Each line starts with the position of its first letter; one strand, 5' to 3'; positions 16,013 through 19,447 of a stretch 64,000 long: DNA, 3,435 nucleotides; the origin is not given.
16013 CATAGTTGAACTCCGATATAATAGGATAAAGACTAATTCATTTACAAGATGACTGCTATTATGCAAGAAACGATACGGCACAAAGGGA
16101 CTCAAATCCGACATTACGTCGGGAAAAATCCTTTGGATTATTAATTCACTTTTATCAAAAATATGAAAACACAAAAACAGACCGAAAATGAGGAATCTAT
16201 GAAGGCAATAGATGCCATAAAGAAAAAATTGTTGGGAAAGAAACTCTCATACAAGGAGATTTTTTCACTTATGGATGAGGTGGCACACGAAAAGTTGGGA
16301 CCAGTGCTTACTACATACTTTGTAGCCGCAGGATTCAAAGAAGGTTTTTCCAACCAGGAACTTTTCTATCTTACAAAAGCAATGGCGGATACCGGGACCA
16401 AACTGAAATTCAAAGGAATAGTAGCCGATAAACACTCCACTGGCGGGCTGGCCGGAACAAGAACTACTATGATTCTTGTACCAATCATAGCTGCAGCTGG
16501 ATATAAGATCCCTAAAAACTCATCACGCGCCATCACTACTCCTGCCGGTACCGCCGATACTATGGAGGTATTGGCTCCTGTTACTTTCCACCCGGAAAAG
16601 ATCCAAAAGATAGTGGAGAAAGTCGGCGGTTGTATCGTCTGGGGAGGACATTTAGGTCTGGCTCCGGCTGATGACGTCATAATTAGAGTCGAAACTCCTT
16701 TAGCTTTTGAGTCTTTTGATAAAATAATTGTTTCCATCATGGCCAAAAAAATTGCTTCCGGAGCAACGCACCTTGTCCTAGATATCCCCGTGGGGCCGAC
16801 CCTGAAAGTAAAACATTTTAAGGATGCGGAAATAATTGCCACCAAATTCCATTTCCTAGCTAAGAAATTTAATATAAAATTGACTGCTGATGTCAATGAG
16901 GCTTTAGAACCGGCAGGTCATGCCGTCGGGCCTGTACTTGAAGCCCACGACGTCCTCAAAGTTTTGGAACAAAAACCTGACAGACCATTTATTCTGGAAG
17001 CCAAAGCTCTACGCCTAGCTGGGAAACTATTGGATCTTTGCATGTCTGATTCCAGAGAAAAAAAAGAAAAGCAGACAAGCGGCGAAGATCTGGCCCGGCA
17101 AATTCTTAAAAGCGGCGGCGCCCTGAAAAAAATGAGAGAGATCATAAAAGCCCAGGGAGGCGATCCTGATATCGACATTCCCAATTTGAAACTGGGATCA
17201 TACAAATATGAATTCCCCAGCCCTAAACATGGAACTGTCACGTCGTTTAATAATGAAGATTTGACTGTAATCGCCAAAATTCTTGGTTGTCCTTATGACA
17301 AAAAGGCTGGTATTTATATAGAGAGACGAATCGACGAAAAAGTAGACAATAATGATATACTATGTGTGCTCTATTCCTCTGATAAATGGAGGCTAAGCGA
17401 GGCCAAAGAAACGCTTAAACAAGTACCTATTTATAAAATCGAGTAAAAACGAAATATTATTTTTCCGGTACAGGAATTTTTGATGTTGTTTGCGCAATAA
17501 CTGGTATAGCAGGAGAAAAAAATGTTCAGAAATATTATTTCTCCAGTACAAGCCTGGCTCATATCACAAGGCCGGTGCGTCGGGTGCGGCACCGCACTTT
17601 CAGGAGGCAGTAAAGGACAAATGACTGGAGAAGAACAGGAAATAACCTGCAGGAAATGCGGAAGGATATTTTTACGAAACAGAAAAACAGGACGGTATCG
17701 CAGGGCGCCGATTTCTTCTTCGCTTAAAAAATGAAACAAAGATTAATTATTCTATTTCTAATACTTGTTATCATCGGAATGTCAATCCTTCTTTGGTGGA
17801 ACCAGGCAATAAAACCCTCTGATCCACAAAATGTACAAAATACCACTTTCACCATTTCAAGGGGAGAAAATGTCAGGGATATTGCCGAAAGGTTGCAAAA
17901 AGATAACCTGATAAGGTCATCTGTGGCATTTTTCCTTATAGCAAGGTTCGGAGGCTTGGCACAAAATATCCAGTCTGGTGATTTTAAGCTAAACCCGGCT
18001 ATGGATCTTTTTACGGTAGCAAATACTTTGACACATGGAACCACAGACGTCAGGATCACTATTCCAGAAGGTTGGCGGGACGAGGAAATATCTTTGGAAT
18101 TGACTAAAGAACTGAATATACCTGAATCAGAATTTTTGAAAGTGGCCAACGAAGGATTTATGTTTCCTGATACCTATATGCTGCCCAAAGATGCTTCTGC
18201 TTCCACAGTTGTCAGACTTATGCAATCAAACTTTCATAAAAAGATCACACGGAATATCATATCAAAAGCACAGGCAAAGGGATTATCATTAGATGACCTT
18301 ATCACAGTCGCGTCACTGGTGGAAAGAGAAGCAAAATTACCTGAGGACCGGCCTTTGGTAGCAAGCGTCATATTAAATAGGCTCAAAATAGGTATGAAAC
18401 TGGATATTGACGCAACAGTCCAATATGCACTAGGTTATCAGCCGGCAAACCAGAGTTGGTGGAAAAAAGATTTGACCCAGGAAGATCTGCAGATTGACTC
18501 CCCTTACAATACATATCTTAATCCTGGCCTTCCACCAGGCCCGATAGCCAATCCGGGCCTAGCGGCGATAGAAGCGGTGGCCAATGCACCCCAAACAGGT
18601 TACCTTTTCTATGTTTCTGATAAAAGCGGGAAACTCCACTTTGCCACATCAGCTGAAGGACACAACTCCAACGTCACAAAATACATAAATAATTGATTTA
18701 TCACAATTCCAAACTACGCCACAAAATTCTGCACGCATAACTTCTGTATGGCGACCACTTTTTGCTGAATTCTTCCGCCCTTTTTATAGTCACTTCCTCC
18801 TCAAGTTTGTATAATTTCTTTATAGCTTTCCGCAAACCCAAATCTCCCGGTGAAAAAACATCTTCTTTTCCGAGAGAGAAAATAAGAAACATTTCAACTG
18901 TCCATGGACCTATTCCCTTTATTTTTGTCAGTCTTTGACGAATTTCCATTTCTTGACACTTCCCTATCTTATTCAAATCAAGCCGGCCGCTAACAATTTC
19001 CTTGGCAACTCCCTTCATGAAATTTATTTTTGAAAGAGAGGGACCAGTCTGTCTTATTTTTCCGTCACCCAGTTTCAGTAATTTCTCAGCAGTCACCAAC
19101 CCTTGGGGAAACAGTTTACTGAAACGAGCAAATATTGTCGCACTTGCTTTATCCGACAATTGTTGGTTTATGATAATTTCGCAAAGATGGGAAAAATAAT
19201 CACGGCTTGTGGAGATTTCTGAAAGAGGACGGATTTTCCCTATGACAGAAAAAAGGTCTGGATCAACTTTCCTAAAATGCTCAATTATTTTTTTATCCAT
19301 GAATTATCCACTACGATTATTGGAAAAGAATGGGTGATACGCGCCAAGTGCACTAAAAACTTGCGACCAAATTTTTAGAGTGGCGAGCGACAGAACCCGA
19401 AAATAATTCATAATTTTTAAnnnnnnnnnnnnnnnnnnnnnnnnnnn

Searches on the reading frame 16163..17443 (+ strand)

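Call 43: search_protein_families(library=pfam, proteins=[window:16163-17443:+], max_evalue=0.0001)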
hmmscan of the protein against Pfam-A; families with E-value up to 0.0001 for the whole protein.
window:16163-17443:+ (427 aa): 3 families
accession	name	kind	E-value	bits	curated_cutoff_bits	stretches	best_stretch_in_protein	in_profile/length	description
PF00591.27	Glycos_transf_3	-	6.7e-12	46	27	1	86-163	3-83/253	Glycosyl transferase family, a/b domain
PF07831.19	PYNP_C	-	1.5e-09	37.8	27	1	359-420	2-70/75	Pyrimidine nucleoside phosphorylase C-terminal domain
PF02885.22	Glycos_trans_3N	-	4.8e-08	33.1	26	1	17-78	2-63/63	Glycosyl transferase family, helical bundle domain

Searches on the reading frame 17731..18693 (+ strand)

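Call 43: search_protein_families(library=pfam, proteins=[window:17731-18693:+], max_evalue=0.0001)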
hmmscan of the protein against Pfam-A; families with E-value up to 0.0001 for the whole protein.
window:17731-18693:+ (321 aa): 1 family
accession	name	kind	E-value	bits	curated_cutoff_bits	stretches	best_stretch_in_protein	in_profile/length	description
PF02618.21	YceG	-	1.3e-83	281.1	32.4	1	40-317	1-275/275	YceG-like family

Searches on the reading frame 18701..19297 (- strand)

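Call 43: search_protein_families(library=pfam, proteins=[window:18701-19297:-], max_evalue=0.0001)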
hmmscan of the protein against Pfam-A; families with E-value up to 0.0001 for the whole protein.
window:18701-19297:- (198 aa): 1 family
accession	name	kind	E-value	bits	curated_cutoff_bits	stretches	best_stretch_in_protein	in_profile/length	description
PF00730.31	HhH-GPD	-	1.4e-12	48.4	26.2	1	41-182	3-107/108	HhH-GPD superfamily base excision DNA repair protein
